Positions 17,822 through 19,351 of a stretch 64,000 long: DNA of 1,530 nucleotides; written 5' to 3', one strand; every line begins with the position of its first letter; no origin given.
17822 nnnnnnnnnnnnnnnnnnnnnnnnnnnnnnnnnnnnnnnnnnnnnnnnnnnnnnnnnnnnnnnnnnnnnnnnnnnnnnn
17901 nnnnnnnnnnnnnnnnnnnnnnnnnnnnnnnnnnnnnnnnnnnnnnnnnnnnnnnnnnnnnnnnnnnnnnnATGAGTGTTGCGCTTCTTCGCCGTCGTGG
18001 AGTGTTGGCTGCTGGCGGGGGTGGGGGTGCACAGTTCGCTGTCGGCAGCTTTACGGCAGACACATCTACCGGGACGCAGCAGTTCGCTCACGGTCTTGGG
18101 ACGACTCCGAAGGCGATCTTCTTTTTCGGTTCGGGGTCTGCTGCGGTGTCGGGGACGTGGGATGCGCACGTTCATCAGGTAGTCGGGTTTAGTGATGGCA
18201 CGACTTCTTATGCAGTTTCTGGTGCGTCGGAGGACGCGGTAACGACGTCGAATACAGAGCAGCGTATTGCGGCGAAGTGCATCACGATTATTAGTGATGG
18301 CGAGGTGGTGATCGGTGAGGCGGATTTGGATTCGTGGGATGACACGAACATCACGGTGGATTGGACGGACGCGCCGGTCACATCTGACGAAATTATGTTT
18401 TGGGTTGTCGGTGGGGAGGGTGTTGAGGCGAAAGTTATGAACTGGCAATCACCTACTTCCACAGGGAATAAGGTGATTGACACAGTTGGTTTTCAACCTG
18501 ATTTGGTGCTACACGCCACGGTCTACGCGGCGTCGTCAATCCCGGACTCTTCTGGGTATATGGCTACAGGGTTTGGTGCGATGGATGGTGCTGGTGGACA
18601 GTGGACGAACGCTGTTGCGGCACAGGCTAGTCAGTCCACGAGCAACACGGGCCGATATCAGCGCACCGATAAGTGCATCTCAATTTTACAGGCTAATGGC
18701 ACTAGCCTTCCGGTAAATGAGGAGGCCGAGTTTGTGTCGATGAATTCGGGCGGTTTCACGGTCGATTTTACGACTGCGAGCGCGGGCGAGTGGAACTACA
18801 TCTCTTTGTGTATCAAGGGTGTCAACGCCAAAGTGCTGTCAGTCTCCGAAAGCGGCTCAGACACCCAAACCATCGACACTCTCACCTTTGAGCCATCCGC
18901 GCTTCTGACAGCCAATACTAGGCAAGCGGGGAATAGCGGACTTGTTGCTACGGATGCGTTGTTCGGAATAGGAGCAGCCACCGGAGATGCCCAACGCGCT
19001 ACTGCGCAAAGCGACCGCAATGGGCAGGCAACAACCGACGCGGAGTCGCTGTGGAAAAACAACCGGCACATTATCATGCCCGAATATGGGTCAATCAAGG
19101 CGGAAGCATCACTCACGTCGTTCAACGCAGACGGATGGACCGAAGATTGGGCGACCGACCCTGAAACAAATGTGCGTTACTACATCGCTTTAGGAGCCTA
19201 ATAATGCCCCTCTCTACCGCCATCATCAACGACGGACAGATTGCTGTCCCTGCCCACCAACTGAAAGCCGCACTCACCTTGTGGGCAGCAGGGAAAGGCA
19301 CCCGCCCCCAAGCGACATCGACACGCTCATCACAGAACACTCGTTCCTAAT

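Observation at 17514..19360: GC-rich foreign island encoding a phage tail-fibre-domain protein and a large partner, next to tRNA-Lys(TTT)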

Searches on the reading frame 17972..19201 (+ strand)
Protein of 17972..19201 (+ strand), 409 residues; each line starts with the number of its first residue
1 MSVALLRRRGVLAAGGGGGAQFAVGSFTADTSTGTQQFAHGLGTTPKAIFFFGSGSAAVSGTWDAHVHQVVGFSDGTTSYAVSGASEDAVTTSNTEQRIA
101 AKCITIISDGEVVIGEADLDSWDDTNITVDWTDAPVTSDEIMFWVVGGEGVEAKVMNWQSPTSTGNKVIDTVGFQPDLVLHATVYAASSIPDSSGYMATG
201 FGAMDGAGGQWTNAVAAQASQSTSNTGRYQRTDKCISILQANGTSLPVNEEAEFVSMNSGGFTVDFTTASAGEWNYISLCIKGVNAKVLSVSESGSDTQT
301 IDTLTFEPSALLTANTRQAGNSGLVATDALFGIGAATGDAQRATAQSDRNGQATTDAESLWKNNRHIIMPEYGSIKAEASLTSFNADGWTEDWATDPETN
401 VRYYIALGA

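Call 4: search_protein_families(library=pfam, proteins=[window:17972-19201:+], max_evalue=1)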
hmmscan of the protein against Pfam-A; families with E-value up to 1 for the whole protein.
window:17972-19201:+ (409 aa): 0 families

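Call 5: search_protein_families(library=phrogs, proteins=[window:17972-19201:+], max_evalue=1)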
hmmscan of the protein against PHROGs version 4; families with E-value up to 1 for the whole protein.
window:17972-19201:+ (409 aa): 4 families
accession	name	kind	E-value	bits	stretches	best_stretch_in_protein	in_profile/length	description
phrog_9964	-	unknown function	0.2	11.8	1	141-183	89-131/197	-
phrog_20934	-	unknown function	0.21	12.7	1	215-256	24-65/76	-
phrog_12973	-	unknown function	0.29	12.1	0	63-94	25-54/84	-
phrog_26013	-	unknown function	0.3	12.3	0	95-118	84-107/156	-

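Call 8: search_dna_similar(query=window:17972-19201:+, collection=phages, mode=protein, max_evalue=0.001)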
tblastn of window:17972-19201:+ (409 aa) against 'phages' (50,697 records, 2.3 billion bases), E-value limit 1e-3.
No match.
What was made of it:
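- The best p2 relative is only 52% identical, and no cultured phage has a p2 homologue (call 8).
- Tried and rejected: Cultured phages: p2 has no tblastn hit in 50,697 phage records (call 8).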

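Call 10: find_homologous_proteins(query=window:17972-19201:+)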
Query window:17972-19201:+ (409 aa): 38 proteins with E <= 0.001 among 8000 candidates.
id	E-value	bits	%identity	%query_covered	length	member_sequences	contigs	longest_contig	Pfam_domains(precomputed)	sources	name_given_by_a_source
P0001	6.2e-264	893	100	100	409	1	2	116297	-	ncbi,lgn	ncbi:MAG: hypothetical protein WD061_01965 [Candidatus Saccharimonadales bacterium]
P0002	2.8e-109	384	52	99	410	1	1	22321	-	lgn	-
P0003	1.3e-101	359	49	94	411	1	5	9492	-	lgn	-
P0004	6.6e-97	343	47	94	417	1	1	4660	-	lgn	-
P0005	1.4e-92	329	49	95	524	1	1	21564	-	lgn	-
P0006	1.4e-84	303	43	91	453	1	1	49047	-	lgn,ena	-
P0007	1.5e-80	289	43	91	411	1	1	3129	-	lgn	-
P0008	6.2e-38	149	31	94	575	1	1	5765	-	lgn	-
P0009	9.3e-36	142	31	92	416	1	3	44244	-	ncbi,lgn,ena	-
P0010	1.0e-33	135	33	95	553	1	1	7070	-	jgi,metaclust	metaclust:\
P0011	5.4e-32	130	37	65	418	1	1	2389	-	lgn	-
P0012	1.6e-31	128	32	91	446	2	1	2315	-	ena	-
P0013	1.2e-28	119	29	93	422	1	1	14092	-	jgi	jgi:hypothetical protein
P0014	1.3e-26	112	32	88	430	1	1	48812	-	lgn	-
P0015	2.1e-26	111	30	94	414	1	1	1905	-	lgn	-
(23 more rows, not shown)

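Call 13: find_encoding_contigs(protein=P0002, flank=10000, max_places=3)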
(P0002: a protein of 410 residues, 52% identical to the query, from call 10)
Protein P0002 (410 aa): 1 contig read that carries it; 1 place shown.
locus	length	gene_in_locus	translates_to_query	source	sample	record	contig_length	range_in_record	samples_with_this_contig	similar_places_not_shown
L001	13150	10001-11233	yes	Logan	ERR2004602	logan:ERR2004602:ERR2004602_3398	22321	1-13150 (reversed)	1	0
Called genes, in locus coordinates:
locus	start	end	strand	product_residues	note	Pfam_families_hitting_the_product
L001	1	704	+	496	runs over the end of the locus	-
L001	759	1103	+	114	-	-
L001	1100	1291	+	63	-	-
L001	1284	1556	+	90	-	-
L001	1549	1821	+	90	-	-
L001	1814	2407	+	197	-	PF24163:HCP (faint)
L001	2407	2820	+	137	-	-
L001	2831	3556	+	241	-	-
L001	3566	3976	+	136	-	-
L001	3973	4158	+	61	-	-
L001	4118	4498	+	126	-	-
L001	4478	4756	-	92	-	-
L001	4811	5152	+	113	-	-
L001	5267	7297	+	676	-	PF10145:PhageMin_Tail, PF27499:CsmB (faint)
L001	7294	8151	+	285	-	PF22768:SPP1_Dit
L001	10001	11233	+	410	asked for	-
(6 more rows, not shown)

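Call 14: find_encoding_contigs(protein=P0006, flank=10000, max_places=3)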
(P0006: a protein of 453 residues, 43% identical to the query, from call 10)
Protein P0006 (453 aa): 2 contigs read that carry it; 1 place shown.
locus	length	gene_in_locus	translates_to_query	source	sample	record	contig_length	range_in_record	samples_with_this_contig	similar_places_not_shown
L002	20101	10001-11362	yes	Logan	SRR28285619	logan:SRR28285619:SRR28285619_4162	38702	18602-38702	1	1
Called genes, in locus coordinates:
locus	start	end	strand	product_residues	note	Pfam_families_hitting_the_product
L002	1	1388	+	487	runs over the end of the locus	-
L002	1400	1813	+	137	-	-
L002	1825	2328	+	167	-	-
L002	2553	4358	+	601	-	PF20155:TMP_3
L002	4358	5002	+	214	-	PF01476:LysM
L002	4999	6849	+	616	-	PF18896:SLT_3, PF00877:NLPC_P60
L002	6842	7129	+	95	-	-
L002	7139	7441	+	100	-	-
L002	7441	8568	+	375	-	PF04865:Baseplate_J, PF26079:Baseplate_J_C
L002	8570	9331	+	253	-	PF09684:Tail_P2_I (weak)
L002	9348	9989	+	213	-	PF26209:Phage_phiTE_241_C (weak)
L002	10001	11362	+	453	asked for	-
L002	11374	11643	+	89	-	-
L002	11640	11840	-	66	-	-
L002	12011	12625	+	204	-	-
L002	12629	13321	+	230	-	-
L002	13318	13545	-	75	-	-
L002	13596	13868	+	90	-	-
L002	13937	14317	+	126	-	-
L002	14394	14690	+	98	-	-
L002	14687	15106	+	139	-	-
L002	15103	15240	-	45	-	-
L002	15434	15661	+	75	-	-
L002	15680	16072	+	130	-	PF02661:Fic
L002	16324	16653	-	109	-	-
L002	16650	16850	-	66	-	-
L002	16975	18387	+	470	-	PF00239:Resolvase, PF07508:Recombinase (weak), PF13408:Zn_ribbon_recom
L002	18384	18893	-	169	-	-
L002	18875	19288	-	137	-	-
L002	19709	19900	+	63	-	-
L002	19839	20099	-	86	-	?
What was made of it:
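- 17972..19201 (+): p2, 409 aa: a tail-tip (receptor-binding-type) protein. It has a disordered Arg-rich N-terminal tail (residues 1-16, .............) and three ~130-aa jelly-roll repeats (residues 20-149, 150-283 and 284-409; 18029-18418, 18419-18820 and 18821-19198). Codon usage is foreign. Relatives sit at the end of phage tail modules (calls 13, 14).
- On p2 family as a phage tail-tip protein: L002: Baseplate_J-Tail_P2_I-213-[453] (calls 13, 14).
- P0002 and P0006, the p2 relatives, lie after TMP-Dit or Baseplate_J-Tail_P2_I and before small ORFs and lysis genes (calls 13, 14).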

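Call 15: find_encoding_contigs(protein=P0001, flank=10000, max_places=4)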
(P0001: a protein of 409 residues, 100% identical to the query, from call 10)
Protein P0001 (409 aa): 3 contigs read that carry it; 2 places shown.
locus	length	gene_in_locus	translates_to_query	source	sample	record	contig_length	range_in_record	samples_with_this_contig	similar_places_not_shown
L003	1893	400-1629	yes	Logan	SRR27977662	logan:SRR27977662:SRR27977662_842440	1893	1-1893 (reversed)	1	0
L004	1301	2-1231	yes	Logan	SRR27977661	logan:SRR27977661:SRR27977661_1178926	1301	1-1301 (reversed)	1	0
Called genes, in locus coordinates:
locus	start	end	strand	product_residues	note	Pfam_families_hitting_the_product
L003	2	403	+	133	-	?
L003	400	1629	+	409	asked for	-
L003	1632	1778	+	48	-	-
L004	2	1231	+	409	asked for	?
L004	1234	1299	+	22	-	?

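Call 31: find_related_loci(query=A2, collection=genome_contigs, flank=10000)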
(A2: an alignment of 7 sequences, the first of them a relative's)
Query A2 (409 aa) in genome_contigs; peptide patterns used: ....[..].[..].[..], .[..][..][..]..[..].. (x = any residue, [..] = any of these).
43 stretches matched a pattern; 3 encode a relative of the query (tblastn E <= 1e-3); 3 distinct loci.
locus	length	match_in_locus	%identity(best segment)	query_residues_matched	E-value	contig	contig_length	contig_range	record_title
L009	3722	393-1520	40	20-393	1e-69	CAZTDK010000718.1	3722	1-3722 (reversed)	MAG TPA_asm: uncultured Candidatus Binatia bacterium isolate binchicken_co54_374 genome assembly, contig: NODE_49999_len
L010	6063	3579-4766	39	19-408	6e-66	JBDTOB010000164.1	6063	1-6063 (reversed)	MAG: Acidobacteriota bacterium isolate cluster3_bin.164 NODE_70197_length_6063_cov_12.334554, whole genome shotgun seque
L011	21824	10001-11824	36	11-403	1e-29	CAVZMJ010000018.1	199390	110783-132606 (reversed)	MAG: uncultured Acidobacteriota bacterium isolate MFD02242.bin.2.7 genome assembly, contig: contig_5801, whole genome sh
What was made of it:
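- Named-genome relatives are in Acidobacteriota and Binatia, not in a known Saccharibacteria host group (call 31). Named-genome relatives of p2 are not actinobacterial (call 31).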

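Call 41: predict_structure(alignment_id=A1)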
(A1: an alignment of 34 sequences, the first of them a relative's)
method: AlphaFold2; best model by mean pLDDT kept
length: 409 residues; sequences in the alignment: 34
mean_pLDDT: 92.5   pTM: 0.92
mean pLDDT of the five models: 92.5, 92.4, 92.2, 92.1, 91.4
residues with pLDDT >= 90: 349; 70-90: 34; 50-70: 10; < 50: 16
segments of 3 or more residues with pLDDT < 50: 1-16
pLDDT, mean of each block of 10 residues (from residue 1): 40 59 97 97 97 89 94 99 97 97 92 92 98 91 98 98 98 98 94 95 98 97 96 96 94 98 98 97 97 82 97 86 84 97 97 97 96 92 97 81 94
secondary structure, 60 per line:
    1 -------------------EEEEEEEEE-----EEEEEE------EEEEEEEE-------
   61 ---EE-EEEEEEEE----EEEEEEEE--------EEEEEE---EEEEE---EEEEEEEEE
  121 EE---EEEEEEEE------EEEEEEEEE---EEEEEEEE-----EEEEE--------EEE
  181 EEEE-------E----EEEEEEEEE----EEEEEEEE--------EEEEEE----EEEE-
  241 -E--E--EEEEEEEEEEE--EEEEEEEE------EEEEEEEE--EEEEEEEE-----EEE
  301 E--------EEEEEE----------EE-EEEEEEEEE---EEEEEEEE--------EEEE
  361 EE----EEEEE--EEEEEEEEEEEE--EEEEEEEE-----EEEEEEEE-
elements in order: E20-28 E34-39 E46-53 E67-74 E79-86 E95-100 E104-108 E112-122 E126-133 E140-148 E152-159 E165-169 E178-184 E197-205 E210-217 E226-231 E236-239 E248-258 E261-268 E275-282 E285-292 E298-301 E310-315 E329-337 E341-348 E357-362 E367-371 E374-385 E388-395 E401-408
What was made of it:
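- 17972..19201 (+): AF2 pLDDT 92.5, pTM 0.92 (call 41).
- p2 has pLDDT 92.5, three repeats and a disordered N-tail (call 41).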

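Call 44: fold_search(model_id=the predicted structure, library=pdb)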
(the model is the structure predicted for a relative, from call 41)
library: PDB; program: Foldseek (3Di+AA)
matches with E <= 10: 1030; with E <= 0.001: 3
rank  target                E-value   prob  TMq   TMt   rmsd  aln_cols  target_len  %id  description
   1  7pln_B                4.5e-04  0.94  0.26  0.38  12.4       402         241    5  Structure of the APCbeta domain of Plasmodium vivax perforin-like protein 1 (released 2022-06-29)
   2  9k09_U                5.9e-04  0.08  0.09  0.05  25.3       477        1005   10  Cyanophage A4 portal-tail complex (released 2025-04-09)
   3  6d7a_A                7.3e-04  0.75  0.24  0.32  13.5       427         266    7  Structure of T. gondii PLP1 beta-rich domain (released 2018-05-16)
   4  7pln_A                1.5e-03  0.96  0.29  0.41  10.9       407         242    5  Structure of the APCbeta domain of Plasmodium vivax perforin-like protein 1 (released 2022-06-29)
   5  6d7a_B                2.2e-03  0.82  0.27  0.37  13.7       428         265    6  Structure of T. gondii PLP1 beta-rich domain (released 2018-05-16)
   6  8h0x_A                2.6e-03  0.08  0.10  0.05  27.5       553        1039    8  Structure of SARS-CoV-1 Spike Protein with Engineered x1 Disulfide (S370C and D967C), Locked-1 Conformation (released 2022-11-09)
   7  3eb7_A                3.1e-03  0.08  0.10  0.08  23.2       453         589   10  Crystal Structure of Insecticidal Delta-Endotoxin Cry8Ea1 from Bacillus Thuringiensis at 2.2 Angstroms Resolution (released 2008-09-16)
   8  1uyn                  3.8e-03  0.08  0.12  0.15  20.8       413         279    8  Translocator domain of autotransporter NalP from Neisseria meningitidis (released 2004-03-18)
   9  6nu7                  5.0e-03  0.08  0.12  0.10  20.0       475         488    8  Structure of sucrose-6-phosphate hydrolase from Lactobacillus gasseri (released 2020-02-05)
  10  8zy6_A                5.3e-03  0.03  0.07  0.04  27.3       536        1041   10  Sarbecovirus GX2013 Spike Trimer in a Locked Conformation (released 2025-02-05)
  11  7zvc_A                5.9e-03  0.11  0.11  0.16  19.9       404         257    9  Second crystal form of the mature glutamic-class prolyl-endopeptidase neprosin at 1.85 A resolution. (released 2022-08-10)
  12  3pqu_B                5.9e-03  0.06  0.11  0.09  25.1       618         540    6  The crystal structures of porcine pathogen AsH57_TbpB (released 2011-02-02)
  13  1i78_B                6.3e-03  0.04  0.08  0.10  25.2       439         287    8  CRYSTAL STRUCTURE OF OUTER MEMBRANE PROTEASE OMPT FROM ESCHERICHIA COLI (released 2001-10-03)
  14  7zzz_A                6.6e-03  0.35  0.18  0.27  15.6       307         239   10  Bacteriophage phiCjT23 capsid (released 2022-12-14)
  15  7tox_A                6.6e-03  0.03  0.08  0.04  29.5       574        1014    9  Delta (B.1.617.2) SARS-CoV-2 variant spike protein (S-GSAS-Delta) in the 3-RBD-down conformation; Subclassification D5 (released 2022-02-09)
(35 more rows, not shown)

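Call 45: fold_search(model_id=the predicted structure, library=viral)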
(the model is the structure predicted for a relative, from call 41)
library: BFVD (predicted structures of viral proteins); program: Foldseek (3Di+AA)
matches with E <= 10: 937; with E <= 0.001: 24
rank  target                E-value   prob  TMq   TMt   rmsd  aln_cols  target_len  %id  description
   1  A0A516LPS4            3.8e-08  1.00  0.29  0.13  18.4       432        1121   14  (no name in the UniProt tables at hand)
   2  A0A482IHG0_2          3.9e-07  0.99  0.21  0.13  24.8       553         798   11  (no name in the UniProt tables at hand)
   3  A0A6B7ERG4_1          4.8e-07  1.00  0.29  0.14  20.6       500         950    8  (no name in the UniProt tables at hand)
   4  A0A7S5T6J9            1.0e-06  0.96  0.21  0.10  26.1       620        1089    9  (no name in the UniProt tables at hand)
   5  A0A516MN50            1.2e-06  1.00  0.23  0.20  26.6       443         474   12  (no name in the UniProt tables at hand)
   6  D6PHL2                1.8e-06  1.00  0.26  0.09  20.3       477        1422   11  (no name in the UniProt tables at hand)
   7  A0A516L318            5.4e-06  0.94  0.22  0.18  20.9       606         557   10  (no name in the UniProt tables at hand)
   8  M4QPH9                1.5e-05  0.85  0.20  0.10  17.1       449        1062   11  Uncharacterized protein [Synechococcus phage S-SKS1]
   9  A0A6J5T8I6            3.3e-05  0.75  0.12  0.15  21.1       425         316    7  Uncharacterized protein [uncultured Caudovirales phage]
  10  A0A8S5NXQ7            1.3e-04  0.51  0.17  0.14  28.3       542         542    9  Uncharacterized protein [Siphoviridae sp. ctobd83]
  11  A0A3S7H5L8            1.4e-04  0.16  0.11  0.07  29.4       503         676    9  Minor coat protein [Arracacha latent virus C]
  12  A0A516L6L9            1.8e-04  0.99  0.32  0.14  10.2       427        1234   11  (no name in the UniProt tables at hand)
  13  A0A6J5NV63            2.0e-04  0.97  0.22  0.14  12.3       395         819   11  Uncharacterized protein [uncultured Caudovirales phage]
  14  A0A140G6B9            2.0e-04  0.20  0.14  0.12  32.9       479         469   10  Minor tail protein [Arthrobacter phage KellEzio]
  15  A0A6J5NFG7            2.1e-04  0.10  0.09  0.06  28.5       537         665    9  Uncharacterized protein [uncultured Caudovirales phage]
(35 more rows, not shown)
